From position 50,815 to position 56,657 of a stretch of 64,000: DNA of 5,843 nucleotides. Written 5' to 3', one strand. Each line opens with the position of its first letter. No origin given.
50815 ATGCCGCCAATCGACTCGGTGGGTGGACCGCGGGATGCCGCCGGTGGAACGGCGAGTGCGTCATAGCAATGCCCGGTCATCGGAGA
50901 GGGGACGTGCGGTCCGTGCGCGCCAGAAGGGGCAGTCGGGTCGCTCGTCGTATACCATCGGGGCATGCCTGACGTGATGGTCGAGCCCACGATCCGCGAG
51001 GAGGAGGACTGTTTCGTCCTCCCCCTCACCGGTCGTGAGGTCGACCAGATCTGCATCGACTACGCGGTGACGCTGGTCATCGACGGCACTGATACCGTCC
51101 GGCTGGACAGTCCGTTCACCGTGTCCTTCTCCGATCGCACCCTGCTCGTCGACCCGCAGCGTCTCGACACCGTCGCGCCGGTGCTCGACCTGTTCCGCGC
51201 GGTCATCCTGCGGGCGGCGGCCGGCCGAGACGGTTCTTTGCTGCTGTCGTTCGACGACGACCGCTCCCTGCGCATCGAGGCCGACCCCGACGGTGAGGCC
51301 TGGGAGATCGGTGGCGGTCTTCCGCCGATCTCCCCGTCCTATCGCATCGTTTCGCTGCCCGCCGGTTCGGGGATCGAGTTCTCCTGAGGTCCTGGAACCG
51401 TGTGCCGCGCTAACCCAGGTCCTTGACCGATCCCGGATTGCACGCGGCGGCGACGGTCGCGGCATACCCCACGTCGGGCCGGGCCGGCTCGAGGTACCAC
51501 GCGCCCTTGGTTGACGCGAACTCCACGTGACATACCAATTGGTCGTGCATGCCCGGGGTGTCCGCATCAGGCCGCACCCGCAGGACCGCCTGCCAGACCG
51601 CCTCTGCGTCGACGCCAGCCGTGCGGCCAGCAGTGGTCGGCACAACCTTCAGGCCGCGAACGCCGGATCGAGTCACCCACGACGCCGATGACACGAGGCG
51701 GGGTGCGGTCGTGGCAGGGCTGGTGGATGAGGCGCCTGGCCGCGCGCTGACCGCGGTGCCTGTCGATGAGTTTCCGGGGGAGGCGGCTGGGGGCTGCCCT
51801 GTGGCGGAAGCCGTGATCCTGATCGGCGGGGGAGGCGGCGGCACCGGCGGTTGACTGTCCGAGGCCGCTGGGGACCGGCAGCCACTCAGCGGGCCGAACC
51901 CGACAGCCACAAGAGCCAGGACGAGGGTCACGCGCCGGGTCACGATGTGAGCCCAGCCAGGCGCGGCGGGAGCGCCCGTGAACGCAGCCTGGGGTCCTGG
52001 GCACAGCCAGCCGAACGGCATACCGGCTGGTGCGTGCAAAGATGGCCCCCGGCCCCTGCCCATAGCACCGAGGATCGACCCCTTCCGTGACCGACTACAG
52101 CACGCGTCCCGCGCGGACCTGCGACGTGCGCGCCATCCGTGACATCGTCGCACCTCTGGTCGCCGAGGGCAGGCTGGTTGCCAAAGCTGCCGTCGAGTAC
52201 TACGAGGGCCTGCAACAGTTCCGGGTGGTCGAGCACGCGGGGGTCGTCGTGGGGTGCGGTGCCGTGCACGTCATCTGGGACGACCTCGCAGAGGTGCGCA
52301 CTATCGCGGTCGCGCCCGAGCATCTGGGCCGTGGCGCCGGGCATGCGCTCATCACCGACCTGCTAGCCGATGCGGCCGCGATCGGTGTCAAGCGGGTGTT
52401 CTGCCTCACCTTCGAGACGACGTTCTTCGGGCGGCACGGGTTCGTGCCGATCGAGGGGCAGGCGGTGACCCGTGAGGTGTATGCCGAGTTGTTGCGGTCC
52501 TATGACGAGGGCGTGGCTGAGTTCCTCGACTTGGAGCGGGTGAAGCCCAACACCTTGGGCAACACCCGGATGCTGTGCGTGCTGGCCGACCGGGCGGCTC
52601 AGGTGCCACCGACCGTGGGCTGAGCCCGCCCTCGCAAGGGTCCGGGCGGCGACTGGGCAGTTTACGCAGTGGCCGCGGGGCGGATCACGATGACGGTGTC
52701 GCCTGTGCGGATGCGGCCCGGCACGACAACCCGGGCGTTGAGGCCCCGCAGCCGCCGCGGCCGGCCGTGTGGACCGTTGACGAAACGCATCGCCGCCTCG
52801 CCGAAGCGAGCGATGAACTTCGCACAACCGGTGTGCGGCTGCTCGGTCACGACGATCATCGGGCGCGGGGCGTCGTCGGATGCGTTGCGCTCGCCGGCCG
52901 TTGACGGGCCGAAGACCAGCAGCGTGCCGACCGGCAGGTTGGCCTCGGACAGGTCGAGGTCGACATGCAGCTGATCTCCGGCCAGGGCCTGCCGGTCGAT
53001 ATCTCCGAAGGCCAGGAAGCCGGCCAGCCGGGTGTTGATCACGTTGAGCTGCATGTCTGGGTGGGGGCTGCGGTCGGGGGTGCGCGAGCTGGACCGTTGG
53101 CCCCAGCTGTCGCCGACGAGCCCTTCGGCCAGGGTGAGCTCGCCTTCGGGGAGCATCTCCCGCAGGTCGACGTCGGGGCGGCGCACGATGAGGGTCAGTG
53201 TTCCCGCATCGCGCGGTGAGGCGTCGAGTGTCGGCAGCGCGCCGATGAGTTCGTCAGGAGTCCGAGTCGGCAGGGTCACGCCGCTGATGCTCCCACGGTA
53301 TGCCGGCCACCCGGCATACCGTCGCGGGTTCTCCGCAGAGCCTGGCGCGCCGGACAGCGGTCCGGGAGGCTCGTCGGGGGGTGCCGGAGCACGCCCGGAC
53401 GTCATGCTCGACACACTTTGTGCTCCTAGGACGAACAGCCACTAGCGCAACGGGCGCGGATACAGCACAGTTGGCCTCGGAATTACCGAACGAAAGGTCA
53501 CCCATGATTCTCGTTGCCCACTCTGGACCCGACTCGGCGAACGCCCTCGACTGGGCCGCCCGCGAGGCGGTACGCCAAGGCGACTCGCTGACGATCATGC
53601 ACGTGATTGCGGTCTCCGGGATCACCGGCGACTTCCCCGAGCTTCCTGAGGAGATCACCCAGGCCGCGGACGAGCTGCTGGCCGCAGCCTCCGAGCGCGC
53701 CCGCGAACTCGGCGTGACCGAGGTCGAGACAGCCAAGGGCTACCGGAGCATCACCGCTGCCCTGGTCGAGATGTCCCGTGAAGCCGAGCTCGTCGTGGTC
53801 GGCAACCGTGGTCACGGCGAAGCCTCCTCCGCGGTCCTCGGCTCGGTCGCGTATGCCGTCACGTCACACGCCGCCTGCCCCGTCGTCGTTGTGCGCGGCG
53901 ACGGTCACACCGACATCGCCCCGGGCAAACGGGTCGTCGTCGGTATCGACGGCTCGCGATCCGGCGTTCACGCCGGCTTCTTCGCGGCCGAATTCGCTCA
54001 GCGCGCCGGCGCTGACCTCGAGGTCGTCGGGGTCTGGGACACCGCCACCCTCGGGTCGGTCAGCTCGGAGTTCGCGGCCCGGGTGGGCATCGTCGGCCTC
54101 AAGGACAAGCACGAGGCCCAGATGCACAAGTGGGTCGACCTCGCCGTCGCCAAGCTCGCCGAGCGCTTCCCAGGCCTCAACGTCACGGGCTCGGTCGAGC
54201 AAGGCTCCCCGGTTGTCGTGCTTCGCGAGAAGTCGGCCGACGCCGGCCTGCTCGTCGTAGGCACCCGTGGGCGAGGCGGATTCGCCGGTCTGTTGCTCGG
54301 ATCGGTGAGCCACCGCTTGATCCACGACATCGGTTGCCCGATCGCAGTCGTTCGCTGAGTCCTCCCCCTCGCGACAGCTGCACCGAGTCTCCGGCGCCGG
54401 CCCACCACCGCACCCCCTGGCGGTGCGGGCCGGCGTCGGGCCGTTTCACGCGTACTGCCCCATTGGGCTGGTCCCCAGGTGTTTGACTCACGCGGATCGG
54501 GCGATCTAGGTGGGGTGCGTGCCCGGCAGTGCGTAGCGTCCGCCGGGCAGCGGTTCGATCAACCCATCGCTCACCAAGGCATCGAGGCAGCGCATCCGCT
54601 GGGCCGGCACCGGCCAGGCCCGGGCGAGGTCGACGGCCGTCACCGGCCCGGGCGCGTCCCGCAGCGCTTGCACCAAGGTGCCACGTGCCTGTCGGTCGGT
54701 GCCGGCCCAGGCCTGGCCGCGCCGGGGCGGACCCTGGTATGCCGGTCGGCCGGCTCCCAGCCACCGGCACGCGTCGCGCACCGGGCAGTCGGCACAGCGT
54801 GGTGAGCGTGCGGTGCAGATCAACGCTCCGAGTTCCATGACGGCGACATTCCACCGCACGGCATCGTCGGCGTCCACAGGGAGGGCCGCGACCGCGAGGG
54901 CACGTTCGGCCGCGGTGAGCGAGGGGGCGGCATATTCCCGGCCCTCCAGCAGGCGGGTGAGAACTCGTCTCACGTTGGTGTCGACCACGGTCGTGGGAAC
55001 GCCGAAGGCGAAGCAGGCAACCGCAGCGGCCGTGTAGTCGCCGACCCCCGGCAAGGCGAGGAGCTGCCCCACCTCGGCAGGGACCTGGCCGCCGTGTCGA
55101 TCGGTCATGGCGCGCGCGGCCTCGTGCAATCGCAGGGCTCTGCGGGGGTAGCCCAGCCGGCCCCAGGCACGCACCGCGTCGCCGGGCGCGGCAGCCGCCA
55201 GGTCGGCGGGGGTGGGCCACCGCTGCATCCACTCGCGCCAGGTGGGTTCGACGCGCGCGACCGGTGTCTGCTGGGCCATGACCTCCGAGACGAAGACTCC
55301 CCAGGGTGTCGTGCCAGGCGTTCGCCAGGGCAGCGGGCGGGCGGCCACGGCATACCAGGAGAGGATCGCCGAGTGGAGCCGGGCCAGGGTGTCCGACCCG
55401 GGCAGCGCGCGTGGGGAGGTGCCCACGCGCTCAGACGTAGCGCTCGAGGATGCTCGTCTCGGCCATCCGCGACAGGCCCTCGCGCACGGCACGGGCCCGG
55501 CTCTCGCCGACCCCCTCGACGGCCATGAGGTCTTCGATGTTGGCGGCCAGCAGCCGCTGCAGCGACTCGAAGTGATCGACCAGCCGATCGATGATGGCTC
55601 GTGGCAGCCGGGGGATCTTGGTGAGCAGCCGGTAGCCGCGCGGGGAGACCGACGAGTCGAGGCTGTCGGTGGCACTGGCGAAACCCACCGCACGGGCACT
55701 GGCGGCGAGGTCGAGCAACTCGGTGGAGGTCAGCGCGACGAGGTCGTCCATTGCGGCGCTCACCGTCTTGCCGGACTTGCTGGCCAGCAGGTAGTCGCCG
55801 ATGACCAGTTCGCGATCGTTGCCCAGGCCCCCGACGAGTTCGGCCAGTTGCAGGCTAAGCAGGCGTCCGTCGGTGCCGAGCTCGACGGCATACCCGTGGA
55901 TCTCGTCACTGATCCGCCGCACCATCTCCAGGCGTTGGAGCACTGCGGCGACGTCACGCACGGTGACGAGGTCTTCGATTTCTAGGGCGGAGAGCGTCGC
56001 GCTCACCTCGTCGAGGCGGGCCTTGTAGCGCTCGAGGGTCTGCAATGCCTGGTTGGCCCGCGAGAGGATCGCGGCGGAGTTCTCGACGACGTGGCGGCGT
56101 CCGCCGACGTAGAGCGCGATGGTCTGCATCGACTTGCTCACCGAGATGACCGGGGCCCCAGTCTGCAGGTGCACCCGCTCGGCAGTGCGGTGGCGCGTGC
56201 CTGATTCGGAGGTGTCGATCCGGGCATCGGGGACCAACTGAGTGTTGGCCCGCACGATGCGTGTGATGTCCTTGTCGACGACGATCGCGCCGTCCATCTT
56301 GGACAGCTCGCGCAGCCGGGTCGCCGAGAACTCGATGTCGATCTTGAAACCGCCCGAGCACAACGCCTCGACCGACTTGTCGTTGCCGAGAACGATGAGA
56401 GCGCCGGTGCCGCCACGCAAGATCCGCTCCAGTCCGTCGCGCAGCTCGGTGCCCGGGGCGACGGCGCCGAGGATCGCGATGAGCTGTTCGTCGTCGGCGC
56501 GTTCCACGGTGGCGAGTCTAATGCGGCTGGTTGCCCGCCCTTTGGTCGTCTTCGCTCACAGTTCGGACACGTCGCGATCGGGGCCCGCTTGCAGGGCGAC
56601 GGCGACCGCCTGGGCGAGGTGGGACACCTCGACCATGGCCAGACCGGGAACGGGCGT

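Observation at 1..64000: Hyper-abundant strand-symmetric DNA word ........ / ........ (consensus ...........), about one copy per 750 bp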

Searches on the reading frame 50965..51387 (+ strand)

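Call 34: search_protein_families(library=pfam, proteins=[window:50965-51387:+], max_evalue=0.00001)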
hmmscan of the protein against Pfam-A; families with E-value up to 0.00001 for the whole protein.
window:50965-51387:+ (140 aa): 1 family
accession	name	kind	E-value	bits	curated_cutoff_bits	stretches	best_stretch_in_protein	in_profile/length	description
PF19686.4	DUF6188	-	6.8e-21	75.3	27.1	1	19-134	3-115/121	Family of unknown function (DUF6188)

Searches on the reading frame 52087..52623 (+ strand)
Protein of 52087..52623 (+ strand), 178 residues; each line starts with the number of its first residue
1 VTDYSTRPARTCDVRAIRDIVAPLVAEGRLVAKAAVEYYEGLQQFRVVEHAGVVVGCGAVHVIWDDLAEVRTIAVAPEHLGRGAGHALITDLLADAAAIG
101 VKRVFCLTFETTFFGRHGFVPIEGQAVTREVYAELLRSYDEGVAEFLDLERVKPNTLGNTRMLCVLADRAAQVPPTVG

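Call 34: search_protein_families(library=pfam, proteins=[window:52087-52623:+], max_evalue=0.00001)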
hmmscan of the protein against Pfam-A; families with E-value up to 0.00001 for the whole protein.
window:52087-52623:+ (178 aa): 2 families
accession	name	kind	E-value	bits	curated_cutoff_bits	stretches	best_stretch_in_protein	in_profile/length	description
PF00583.31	Acetyltransf_1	-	3.5e-11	43.8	20.7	1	44-111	34-103/116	Acetyltransferase (GNAT) family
PF13508.13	Acetyltransf_7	-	2.6e-10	41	27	1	44-120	4-83/84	Acetyltransferase (GNAT) domain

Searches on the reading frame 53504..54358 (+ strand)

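Call 34: search_protein_families(library=pfam, proteins=[window:53504-54358:+], max_evalue=0.00001)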
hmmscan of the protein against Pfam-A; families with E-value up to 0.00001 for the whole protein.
window:53504-54358:+ (284 aa): 1 family
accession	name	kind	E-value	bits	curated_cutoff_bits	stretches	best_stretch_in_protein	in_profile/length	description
PF00582.32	Usp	-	1.8e-46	158.6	24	2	142-284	3-141/141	Universal stress protein family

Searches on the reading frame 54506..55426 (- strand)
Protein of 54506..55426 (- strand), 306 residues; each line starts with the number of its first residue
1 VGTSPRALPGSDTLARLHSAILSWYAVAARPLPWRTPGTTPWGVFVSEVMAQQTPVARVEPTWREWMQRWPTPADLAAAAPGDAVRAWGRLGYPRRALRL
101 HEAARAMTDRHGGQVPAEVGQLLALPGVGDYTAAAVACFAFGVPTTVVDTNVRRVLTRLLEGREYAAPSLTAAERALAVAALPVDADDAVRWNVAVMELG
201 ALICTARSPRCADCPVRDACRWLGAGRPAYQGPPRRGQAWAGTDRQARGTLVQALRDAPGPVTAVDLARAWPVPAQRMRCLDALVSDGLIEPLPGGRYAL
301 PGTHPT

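Call 35: search_protein_families(library=pfam, proteins=[window:54506-55426:-], max_evalue=0.00001)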
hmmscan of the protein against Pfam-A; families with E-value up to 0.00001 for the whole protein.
window:54506-55426:- (306 aa): 2 families
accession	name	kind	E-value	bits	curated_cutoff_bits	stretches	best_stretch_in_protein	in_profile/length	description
PF00730.31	HhH-GPD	-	2.4e-16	60.4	26.2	1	46-165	1-92/108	HhH-GPD superfamily base excision DNA repair protein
PF00633.29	HHH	-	6.4e-06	26.2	24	0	110-139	1-30/30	Helix-hairpin-helix motif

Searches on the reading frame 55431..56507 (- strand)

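Call 35: search_protein_families(library=pfam, proteins=[window:55431-56507:-], max_evalue=0.00001)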
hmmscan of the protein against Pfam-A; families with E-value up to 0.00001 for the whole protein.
window:55431-56507:- (358 aa): 5 families
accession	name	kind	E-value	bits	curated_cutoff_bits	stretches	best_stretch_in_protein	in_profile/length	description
PF10635.14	DisA-linker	-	3.1e-49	166.9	25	1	142-281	2-140/142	DisA bacterial checkpoint controller linker region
PF02457.21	DAC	-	3.2e-27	94.9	27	1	24-137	2-118/119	DisA bacterial checkpoint controller nucleotide-binding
PF12826.13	HHH_2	-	3.7e-08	33.9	27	1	308-343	18-53/64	Helix-hairpin-helix motif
PF00633.29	HHH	-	1.2e-07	31.7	24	1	315-343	1-29/30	Helix-hairpin-helix motif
PF14520.12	HHH_5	-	2.7e-07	31.4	27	1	293-345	2-55/57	Helix-hairpin-helix domain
